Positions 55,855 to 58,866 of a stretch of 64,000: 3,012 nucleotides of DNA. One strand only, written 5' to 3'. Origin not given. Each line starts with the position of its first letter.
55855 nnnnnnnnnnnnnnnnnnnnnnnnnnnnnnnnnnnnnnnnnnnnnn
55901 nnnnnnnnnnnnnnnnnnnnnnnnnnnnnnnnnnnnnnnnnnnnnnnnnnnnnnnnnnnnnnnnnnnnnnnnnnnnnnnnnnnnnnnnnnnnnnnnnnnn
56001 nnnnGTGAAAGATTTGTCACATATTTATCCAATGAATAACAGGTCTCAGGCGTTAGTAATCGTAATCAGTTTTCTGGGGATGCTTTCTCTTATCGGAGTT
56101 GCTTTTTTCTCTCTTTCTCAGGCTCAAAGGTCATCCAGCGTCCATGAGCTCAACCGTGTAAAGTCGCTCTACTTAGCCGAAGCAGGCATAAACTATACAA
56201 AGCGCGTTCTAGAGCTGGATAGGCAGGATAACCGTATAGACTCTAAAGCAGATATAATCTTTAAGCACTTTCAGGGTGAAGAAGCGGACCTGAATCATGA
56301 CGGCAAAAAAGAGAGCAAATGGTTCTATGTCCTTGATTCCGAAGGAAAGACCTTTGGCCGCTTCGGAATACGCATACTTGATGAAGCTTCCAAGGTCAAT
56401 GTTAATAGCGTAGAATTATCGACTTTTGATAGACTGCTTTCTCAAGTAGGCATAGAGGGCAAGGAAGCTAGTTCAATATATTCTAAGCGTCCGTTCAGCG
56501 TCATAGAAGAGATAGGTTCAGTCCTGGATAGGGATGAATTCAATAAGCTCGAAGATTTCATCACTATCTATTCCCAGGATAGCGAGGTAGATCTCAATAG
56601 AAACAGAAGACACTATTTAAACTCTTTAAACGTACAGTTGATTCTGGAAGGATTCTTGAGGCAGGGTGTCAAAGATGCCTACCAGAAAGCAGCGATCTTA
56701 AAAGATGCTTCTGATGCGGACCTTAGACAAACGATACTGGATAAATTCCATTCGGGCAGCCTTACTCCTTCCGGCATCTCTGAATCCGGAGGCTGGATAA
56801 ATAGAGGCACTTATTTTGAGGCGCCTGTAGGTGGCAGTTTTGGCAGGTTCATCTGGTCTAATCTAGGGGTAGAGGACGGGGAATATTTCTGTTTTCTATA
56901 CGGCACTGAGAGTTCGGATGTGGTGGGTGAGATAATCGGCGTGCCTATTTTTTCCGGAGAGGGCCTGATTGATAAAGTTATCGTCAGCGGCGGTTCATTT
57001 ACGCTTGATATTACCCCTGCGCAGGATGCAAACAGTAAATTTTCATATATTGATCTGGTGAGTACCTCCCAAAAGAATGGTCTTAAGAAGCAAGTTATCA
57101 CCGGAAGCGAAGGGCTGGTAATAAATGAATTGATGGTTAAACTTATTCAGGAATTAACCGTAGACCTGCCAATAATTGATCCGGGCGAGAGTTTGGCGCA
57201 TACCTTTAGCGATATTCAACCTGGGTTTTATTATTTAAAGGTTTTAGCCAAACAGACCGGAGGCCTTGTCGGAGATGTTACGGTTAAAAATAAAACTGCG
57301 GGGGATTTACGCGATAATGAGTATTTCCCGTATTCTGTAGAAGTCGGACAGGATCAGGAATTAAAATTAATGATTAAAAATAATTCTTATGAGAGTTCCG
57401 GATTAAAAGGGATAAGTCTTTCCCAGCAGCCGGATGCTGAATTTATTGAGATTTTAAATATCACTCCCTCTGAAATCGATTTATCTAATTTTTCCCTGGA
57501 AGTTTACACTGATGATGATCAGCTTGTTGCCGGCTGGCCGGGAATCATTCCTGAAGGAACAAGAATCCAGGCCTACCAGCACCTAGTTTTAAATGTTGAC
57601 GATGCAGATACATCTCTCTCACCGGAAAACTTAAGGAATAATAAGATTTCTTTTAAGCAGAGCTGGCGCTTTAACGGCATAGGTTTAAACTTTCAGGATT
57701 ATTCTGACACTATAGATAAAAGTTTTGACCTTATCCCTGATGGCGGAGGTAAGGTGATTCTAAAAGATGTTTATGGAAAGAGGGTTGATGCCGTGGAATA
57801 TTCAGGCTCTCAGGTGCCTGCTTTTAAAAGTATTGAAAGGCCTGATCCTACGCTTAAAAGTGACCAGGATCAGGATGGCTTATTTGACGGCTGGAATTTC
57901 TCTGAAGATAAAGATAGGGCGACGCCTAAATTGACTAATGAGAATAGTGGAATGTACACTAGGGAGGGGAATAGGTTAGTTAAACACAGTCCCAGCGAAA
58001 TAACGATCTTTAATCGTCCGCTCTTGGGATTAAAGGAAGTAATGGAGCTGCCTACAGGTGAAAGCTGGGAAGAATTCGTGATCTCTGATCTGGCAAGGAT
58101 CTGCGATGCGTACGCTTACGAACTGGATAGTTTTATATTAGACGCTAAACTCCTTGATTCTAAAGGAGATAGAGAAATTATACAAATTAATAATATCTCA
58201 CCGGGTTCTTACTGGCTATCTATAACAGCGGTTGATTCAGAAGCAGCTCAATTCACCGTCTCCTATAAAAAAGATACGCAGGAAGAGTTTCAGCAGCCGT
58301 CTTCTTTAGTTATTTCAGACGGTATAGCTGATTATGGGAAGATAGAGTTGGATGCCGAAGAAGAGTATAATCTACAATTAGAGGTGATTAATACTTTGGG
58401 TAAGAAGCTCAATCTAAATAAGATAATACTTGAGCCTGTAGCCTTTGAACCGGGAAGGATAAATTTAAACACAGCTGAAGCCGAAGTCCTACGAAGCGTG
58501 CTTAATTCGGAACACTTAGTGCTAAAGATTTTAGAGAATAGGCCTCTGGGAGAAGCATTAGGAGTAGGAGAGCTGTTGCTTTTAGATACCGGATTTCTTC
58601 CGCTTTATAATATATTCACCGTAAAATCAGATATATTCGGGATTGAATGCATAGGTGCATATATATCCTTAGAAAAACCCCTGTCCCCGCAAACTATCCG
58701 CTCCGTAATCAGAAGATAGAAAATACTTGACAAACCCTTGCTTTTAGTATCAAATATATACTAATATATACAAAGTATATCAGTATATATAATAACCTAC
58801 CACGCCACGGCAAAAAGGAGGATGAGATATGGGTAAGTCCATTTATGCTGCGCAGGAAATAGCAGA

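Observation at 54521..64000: Pilus/secretion locus 2: an atypical T2SS/T4P hybrid with a tip-only pseudopilin set, an internal MerR-type regulator and a TPR-extended secretin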

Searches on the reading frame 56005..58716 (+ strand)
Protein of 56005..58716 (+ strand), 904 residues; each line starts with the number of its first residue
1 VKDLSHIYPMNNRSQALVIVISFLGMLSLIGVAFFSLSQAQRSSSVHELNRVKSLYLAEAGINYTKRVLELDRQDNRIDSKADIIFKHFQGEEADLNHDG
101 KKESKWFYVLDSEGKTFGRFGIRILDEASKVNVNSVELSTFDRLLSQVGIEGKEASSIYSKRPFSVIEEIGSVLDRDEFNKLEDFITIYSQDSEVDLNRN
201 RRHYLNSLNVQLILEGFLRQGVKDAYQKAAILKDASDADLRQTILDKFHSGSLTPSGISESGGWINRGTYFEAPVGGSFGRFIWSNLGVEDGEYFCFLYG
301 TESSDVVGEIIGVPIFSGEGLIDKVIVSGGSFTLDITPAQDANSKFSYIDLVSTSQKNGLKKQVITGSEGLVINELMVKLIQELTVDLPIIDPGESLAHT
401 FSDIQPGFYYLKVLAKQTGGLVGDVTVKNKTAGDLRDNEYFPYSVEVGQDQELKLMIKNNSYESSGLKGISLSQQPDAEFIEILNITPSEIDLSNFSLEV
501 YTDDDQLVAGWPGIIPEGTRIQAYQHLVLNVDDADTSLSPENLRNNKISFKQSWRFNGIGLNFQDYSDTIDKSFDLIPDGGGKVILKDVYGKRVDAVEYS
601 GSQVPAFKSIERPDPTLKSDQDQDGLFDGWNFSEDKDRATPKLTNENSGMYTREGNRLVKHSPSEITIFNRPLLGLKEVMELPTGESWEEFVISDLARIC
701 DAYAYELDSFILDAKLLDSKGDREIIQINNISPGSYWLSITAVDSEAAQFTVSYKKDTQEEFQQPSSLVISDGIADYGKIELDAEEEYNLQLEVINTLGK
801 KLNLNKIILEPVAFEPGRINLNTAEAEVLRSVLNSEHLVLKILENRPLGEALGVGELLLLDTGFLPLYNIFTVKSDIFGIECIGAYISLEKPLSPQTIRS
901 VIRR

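Call 8: search_protein_families(library=pfam, max_evalue=0.1, proteins=[window:56005-58716:+])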
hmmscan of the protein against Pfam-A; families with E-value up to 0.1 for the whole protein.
window:56005-58716:+ (904 aa): 2 families
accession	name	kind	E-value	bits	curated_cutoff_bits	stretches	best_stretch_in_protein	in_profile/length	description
PF00932.25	LTD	-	4.8e-08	33.8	34.3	1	469-600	22-108/109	Lamin Tail Domain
PF03934.19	T2SSK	-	0.032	15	24.2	0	819-849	1-33/63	Type II secretion system (T2SS), protein K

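Call 17: find_homologous_proteins(query=window:56005-58716:+)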
Query window:56005-58716:+ (904 aa): 55 proteins with E <= 0.001 among 8000 candidates.
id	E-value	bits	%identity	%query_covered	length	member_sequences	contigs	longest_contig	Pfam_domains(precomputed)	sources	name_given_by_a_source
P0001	0.0e+0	1988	100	99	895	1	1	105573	PF00932.26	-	-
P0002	0.0e+0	1659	89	91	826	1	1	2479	PF00932.26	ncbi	ncbi:MAG: hypothetical protein ABIH19_02995, partial [Candidatus Omnitrophota bacterium]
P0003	0.0e+0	1082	54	99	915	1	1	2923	PF00932.26,PF03934.20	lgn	-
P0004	0.0e+0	1057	54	98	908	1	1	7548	PF00932.26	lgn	-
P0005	1.8e-295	1001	52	99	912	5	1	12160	PF00932.26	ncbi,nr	ncbi:MAG: general secretion pathway protein GspK [Candidatus Omnitrophica bacterium]|nr:general secr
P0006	9.0e-286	968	51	98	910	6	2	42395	PF00932.26,PF03934.20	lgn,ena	-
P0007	3.1e-279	947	50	99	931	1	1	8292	PF00932.26,PF03934.20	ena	-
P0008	4.0e-274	930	49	99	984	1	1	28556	PF00932.26,PF03934.20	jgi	-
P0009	1.5e-272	925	49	99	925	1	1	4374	PF00932.26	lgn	-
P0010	8.5e-272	922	49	99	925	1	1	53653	PF00932.26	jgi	jgi:type II secretory pathway component PulK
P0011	9.7e-269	912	48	99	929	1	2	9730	PF00932.26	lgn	-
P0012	3.9e-268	910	48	99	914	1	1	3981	PF00932.26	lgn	-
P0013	3.8e-267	907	47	100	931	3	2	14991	PF00932.26,PF03934.20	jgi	jgi:hypothetical protein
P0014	4.8e-267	907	48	99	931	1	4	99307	PF00932.26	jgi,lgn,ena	jgi:hypothetical protein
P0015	6.1e-266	903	48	99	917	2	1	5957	PF00932.26,PF03934.20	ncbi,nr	ncbi:MAG: lamin tail domain-containing protein [Candidatus Omnitrophica bacterium]|nr:lamin tail dom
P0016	9.4e-264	896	49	99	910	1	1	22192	PF00932.26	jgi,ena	-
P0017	8.4e-260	883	48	99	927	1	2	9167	PF00932.26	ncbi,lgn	-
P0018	1.0e-259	882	48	100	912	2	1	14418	PF00932.26,PF03934.20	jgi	-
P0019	1.2e-256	872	48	99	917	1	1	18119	PF00932.26,PF03934.20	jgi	-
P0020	6.9e-256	870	47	100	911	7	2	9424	PF00932.26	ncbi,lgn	-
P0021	7.1e-256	870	46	99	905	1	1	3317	PF00932.26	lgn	-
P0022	7.2e-256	870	48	98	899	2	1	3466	PF00932.26,PF03934.20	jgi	-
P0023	4.1e-255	867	47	99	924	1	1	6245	PF00932.26,PF03934.20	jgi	jgi:hypothetical protein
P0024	1.6e-253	862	47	97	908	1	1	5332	PF00932.26,PF03934.20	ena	-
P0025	3.9e-253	861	48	100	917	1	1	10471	PF00932.26,PF03934.20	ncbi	ncbi:MAG: lamin tail domain-containing protein [Candidatus Omnitrophota bacterium]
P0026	4.1e-253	860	46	99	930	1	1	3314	PF00932.26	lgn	-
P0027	1.0e-251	856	45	99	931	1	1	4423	PF00932.26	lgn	-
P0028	1.9e-251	855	45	96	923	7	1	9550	PF00932.26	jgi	jgi:type II secretory pathway component PulK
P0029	1.5e-250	852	46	99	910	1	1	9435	PF00932.26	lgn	-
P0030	1.5e-250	852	45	99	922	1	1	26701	PF00932.26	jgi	jgi:type II secretory pathway component PulK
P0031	1.4e-249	849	46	99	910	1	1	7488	PF00932.26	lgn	-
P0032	4.1e-248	844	47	98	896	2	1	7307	PF00932.26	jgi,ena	-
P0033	3.7e-246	837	46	100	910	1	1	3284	PF00932.26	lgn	-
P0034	8.1e-246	836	46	99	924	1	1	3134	PF00932.26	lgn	-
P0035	1.0e-245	836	47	99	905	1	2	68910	PF00932.26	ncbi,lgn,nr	ncbi:MAG: type II secretion system protein GspK [Candidatus Omnitrophica bacterium]|nr:type II secre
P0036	3.7e-245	834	45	98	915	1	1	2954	PF00932.26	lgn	-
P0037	2.6e-244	831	45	97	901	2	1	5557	PF00932.26,PF03934.20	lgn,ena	-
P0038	5.0e-241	820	45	98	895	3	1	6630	PF00932.26,PF03934.20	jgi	-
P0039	1.4e-240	819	43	99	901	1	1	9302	PF00932.26,PF03934.20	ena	-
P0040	2.5e-237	808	45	95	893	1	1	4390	PF00932.26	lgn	-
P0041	1.2e-235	803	44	98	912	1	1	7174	PF00932.26,PF03934.20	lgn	-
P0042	9.1e-233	793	46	99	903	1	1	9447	PF00932.26,PF03934.20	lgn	-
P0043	2.1e-231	789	44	99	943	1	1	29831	PF00932.26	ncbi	-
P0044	4.3e-231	788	43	99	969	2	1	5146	PF00932.26,PF03934.20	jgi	-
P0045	1.3e-230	786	45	97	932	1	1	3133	PF00932.26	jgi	jgi:hypothetical protein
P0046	1.2e-210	720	41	99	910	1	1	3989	PF00932.26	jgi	jgi:hypothetical protein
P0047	5.8e-186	638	51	66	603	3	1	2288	PF00932.26,PF03934.20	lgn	-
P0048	3.2e-184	633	44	82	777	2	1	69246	PF00932.26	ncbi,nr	ncbi:MAG: lamin tail domain-containing protein [Candidatus Omnitrophica bacterium]|nr:lamin tail dom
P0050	3.4e-163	563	46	62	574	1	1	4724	PF00932.26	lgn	-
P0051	3.2e-143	497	37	79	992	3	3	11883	PF00932.26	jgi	-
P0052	8.3e-142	492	36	78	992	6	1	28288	PF00932.26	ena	-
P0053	2.4e-125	438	33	99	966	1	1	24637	PF00932.26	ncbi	ncbi:hypothetical protein ACFL5X_02440 [Candidatus Omnitrophota bacterium]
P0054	4.5e-121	424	33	82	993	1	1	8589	PF00932.26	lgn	-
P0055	9.2e-101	356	31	82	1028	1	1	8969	PF00932.26,PF12836.14,PF03934.20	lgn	-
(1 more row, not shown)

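Call 18: find_encoding_contigs(protein=P0001, flank=10000, max_places=5)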
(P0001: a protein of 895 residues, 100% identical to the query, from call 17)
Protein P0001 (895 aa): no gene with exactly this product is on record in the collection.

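Call 19: find_encoding_contigs(protein=P0035, flank=10000, max_places=3)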
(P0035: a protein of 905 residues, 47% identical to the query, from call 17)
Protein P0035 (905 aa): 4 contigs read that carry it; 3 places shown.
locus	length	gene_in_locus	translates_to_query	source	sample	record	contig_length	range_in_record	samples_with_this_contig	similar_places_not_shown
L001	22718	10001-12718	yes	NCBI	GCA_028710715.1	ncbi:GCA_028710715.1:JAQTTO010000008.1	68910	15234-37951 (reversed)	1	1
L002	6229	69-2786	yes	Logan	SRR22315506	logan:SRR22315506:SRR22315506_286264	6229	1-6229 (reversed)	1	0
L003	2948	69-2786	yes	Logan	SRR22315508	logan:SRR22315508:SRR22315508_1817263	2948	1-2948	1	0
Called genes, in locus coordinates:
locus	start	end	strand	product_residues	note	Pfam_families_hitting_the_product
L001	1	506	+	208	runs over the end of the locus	PF02589:LUD_dom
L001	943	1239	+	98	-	PF02325:CCB3_YggT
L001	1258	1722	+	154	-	PF01243:PNPOx_N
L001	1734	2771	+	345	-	-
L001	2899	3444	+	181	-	PF01558:POR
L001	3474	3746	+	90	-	PF13237:Fer4_10 (faint), PF13187:Fer4_9, PF12797:Fer4_2 (faint), PF12837:Fer4_6 (faint), PF14697:Fer4_21, PF12800:Fer4_4 (faint), PF12838:Fer4_7 (weak), PF00037:Fer4 (weak), +1 more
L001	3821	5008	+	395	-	PF01855:POR_N, PF17147:PFOR_II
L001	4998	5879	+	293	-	PF02775:TPP_enzyme_C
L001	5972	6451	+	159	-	PF03232:COQ7 (faint), PF00210:Ferritin, PF02915:Rubrerythrin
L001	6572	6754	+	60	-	PF12797:Fer4_2 (weak), PF00037:Fer4 (weak), PF12837:Fer4_6 (faint), PF13459:Fer4_15, PF14697:Fer4_21 (faint), PF13370:Fer4_13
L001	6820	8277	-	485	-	PF13623:SurA_N_2, PF13624:SurA_N_3, PF13145:Rotamase_2, PF00639:Rotamase (faint), PF13145:Rotamase_2 (weak)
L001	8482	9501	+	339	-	PF00482:T2SSF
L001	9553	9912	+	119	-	PF07963:N_methyl (weak)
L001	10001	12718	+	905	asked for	PF00932:LTD (faint)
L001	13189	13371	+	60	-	PF00376:MerR, PF12728:HTH_17 (weak), PF13411:MerR_1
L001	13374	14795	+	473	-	PF05137:PilN (weak)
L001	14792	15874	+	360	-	-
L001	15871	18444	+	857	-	PF07660:STN (faint), PF16344:FecR_C (faint), PF00263:Secretin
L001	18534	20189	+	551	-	PF05157:MshEN, PF00437:T2SSE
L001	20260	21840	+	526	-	PF13424:TPR_12, PF12895:ANAPC3 (weak), PF13414:TPR_11, PF14559:TPR_19 (weak), PF13424:TPR_12, PF13414:TPR_11, PF13432:TPR_16, PF14559:TPR_19, +13 more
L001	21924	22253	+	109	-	-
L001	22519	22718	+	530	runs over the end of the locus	PF19077:Big_13 (faint)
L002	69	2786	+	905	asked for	PF00932:LTD (faint)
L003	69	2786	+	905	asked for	PF00932:LTD (faint)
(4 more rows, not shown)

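Call 20: find_encoding_contigs(protein=P0014, flank=10000, max_places=3)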
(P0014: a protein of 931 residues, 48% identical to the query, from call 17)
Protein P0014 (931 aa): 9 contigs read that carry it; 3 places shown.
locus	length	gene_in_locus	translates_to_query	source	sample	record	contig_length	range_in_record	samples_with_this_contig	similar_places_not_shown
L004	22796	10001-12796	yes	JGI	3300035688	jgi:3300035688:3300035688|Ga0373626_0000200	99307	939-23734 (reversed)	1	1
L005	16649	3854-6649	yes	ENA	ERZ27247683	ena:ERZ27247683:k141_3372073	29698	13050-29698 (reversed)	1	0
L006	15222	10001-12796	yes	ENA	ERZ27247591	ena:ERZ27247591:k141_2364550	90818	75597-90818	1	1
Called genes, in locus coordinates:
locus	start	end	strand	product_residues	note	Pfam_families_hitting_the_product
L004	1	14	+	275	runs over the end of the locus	PF05050:Methyltransf_21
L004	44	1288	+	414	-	PF13439:Glyco_transf_4, PF13579:Glyco_trans_4_4 (weak), PF00534:Glycos_transf_1, PF13692:Glyco_trans_1_4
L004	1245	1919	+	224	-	PF02397:Bac_transf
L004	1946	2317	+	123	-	-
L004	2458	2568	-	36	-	PF00990:GGDEF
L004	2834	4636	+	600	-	PF13432:TPR_16 (weak), PF13424:TPR_12, PF00515:TPR_1, PF07719:TPR_2, PF13181:TPR_8, PF13414:TPR_11, PF13432:TPR_16, PF14559:TPR_19, +21 more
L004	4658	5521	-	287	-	PF02401:LYTB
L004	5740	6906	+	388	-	-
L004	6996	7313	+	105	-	PF22544:HYDIN_VesB_CFA65-like_Ig, PF07610:DUF1573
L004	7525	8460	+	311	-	PF01435:Peptidase_M48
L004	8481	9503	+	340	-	PF00482:T2SSF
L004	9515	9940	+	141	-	PF07963:N_methyl (weak)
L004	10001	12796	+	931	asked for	PF00932:LTD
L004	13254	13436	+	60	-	PF12728:HTH_17 (weak), PF13411:MerR_1 (weak), PF00376:MerR (weak)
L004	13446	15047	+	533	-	-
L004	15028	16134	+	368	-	-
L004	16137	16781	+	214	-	-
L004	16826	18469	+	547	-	PF07660:STN (faint), PF16344:FecR_C (faint), PF03958:Secretin_N (weak), PF00263:Secretin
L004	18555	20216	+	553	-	PF05157:MshEN, PF00437:T2SSE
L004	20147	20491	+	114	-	PF07963:N_methyl (weak)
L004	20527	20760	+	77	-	PF11612:T2SSJ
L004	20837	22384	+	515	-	PF19077:Big_13 (faint)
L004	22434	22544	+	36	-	-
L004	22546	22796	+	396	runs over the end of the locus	?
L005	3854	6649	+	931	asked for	PF00932:LTD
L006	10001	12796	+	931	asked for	PF00932:LTD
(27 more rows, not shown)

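Call 24: search_protein_families(library=ncbifam, max_evalue=0.1, proteins=[window:56005-58716:+, L001:18534-20186:+, L001:21924-22250:+, L004:20147-20488:+])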
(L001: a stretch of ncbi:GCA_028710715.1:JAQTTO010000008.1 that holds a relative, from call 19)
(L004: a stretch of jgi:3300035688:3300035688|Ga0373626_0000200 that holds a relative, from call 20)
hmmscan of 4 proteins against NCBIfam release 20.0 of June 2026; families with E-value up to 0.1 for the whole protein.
window:56005-58716:+ (904 aa): 1 family
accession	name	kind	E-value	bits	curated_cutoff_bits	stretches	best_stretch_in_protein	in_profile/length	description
NF037980.1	T2SS_GspK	equivalog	1.7e-06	27.8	130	1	16-153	5-136/307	type II secretion system minor pseudopilin GspK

L001:18534-20186:+ (551 aa): 31 families (the best 25 are shown)
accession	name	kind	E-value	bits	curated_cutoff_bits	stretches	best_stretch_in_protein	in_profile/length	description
TIGR02533.1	type_II_gspE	equivalog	1.6e-171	571.2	630.25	1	77-548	2-485/486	type II secretion system ATPase GspE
TIGR02538.1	type_IV_pilB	equivalog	1.4e-167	558.8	675.65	1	7-547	2-560/564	type IV-A pilus assembly ATPase PilB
NF007755.0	PRK10436.1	equivalog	1.7e-138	462.1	617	1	86-550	16-460/465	type II secretion system protein GspE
NF053534.1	T4PilAsmATPsTfpB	equivalog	2.1e-133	445.8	850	1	29-549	46-582/584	type IV pilus assembly ATPase TfpB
NF041000.1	ATPase_ComGA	equivalog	5.3e-85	284.6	300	1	174-438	3-266/267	competence type IV pilus ATPase ComGA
TIGR01420.1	pilT_fam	subfamily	3.2e-54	184.4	319.1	1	172-438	3-269/343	PilT/PilU family type 4a pilus ATPase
TIGR02525.1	plasmid_TraJ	equivalog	9.2e-27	94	368.3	1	265-417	119-272/372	plasmid transfer ATPase TraJ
TIGR02524.1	dot_icm_DotB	equivalog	1.4e-22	80.4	463.3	1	291-415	124-257/358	Dot/Icm type IV secretion system ATPase DotB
NF058587.1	archaellum_moto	equivalog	2.4e-18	66.2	550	1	263-419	236-398/527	archaellum flagellar ATPase motor FlaI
TIGR03819.1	heli_sec_ATPase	hypoth_equivalog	6.9e-18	64.9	373.15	1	260-419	136-302/340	TadA family conjugal transfer-associated ATPase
TIGR02782.1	TrbB_P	equivalog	8.1e-16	58.2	304.55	1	273-415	105-253/303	P-type conjugative transfer ATPase TrbB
TIGR02788.1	VirB11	equivalog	3e-15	56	249.95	1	286-417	129-265/308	P-type DNA transfer ATPase VirB11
NF010469.0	PRK13894.1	subfamily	1.1e-13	51.3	508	1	285-415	134-265/320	conjugal transfer ATPase TrbB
NF053672.1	bindosome_BasE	exception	2.3e-12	46.5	1000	1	290-416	259-390/512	bindosome assembly system ATPase subunit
NF010407.0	PRK13833.1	subfamily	2e-10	40.6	499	1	304-417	147-262/323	conjugal transfer protein TrbB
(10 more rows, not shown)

L001:21924-22250:+ (109 aa): 14 families
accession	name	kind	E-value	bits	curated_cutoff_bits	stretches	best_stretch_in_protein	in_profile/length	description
NF041013.1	T4P_ComGE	equivalog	4.3e-06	26.7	49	1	23-49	4-30/83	competence type IV pilus minor pilin ComGE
NF041002.1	pilin_ComGF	equivalog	9.1e-05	22.7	80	1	23-49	2-28/139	competence type IV pilus minor pilin ComGF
TIGR01707.1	gspI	equivalog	0.00011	22.6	44.35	1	24-51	1-28/101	type II secretion system minor pseudopilin GspI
TIGR02532.1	IV_pilin_GFxxxE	domain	0.00047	19.9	16.3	1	24-37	3-16/24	prepilin-type N-terminal cleavage/methylation domain-containing protein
NF007660.0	PRK10332.1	equivalog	0.00077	19.9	86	1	23-90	9-68/107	prepilin-type N-terminal cleavage/methylation domain-containing protein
TIGR01708.2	typeII_sec_gspH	equivalog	0.00091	19.3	80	1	24-70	3-43/169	type II secretion system minor pseudopilin GspH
NF047828.1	T3SSXpsI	equivalog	0.0018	18.3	150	1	24-61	3-40/132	type II secretion system protein XpsI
NF006453.0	PRK08808.1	equivalog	0.0056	15.7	295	1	22-79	6-63/211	type II secretion system protein J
NF038304.1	EPS_HpsC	equivalog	0.0059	16.2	200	1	12-59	10-57/318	hormogonium polysaccharide secretion pseudopilin HpsC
NF007848.0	PRK10557.1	equivalog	0.011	15.1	120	1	15-41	3-29/192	prepilin peptidase-dependent protein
NF007800.0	PRK10506.1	equivalog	0.014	15.3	158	1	21-67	7-49/163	prepilin peptidase-dependent protein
TIGR01710.1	typeII_sec_gspG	equivalog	0.024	14.6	88.85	1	24-63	2-35/134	type II secretion system major pseudopilin GspG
TIGR02599.1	TIGR02599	subfamily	0.05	12.8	256.5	1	24-60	1-37/361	Verru_Chthon cassette protein C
NF035925.1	Geo26A_fam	subfamily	0.078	12.8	40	1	19-74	136-196/197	geobacillin-26 family protein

L004:20147-20488:+ (114 aa): 14 families
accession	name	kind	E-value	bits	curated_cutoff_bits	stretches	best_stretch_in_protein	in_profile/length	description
NF041013.1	T4P_ComGE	equivalog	6.2e-06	26.2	49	1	27-62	3-38/83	competence type IV pilus minor pilin ComGE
NF041002.1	pilin_ComGF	equivalog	4.3e-05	23.8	80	1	28-86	2-58/139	competence type IV pilus minor pilin ComGF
TIGR02532.1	IV_pilin_GFxxxE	domain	7.8e-05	22.4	16.3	1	27-50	1-24/24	prepilin-type N-terminal cleavage/methylation domain-containing protein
TIGR01708.2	typeII_sec_gspH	equivalog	0.00051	20.1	80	1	28-75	2-43/169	type II secretion system minor pseudopilin GspH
NF040982.1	ComGD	equivalog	0.0011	19.4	70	1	27-63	1-37/139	competence type IV pilus minor pilin ComGD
TIGR01707.1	gspI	equivalog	0.0029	18.1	44.35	1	30-56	2-28/101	type II secretion system minor pseudopilin GspI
NF047828.1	T3SSXpsI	equivalog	0.0036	17.3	150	1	28-65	2-39/132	type II secretion system protein XpsI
NF007800.0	PRK10506.1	equivalog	0.0039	17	158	1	21-83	2-60/163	prepilin peptidase-dependent protein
TIGR02599.1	TIGR02599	subfamily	0.027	13.7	256.5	1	29-85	1-57/361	Verru_Chthon cassette protein C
TIGR01710.1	typeII_sec_gspG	equivalog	0.033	14.2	88.85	1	28-57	1-26/134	type II secretion system major pseudopilin GspG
NF038304.1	EPS_HpsC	equivalog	0.058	12.9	200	1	22-59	15-52/318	hormogonium polysaccharide secretion pseudopilin HpsC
TIGR01711.1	gspJ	equivalog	0.085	12.7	64.85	1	29-47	2-21/192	type II secretion system minor pseudopilin GspJ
NF007660.0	PRK10332.1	equivalog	0.089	13.3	86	0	25-65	6-46/107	prepilin-type N-terminal cleavage/methylation domain-containing protein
NF006453.0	PRK08808.1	equivalog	0.096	11.7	295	1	25-85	4-64/211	type II secretion system protein J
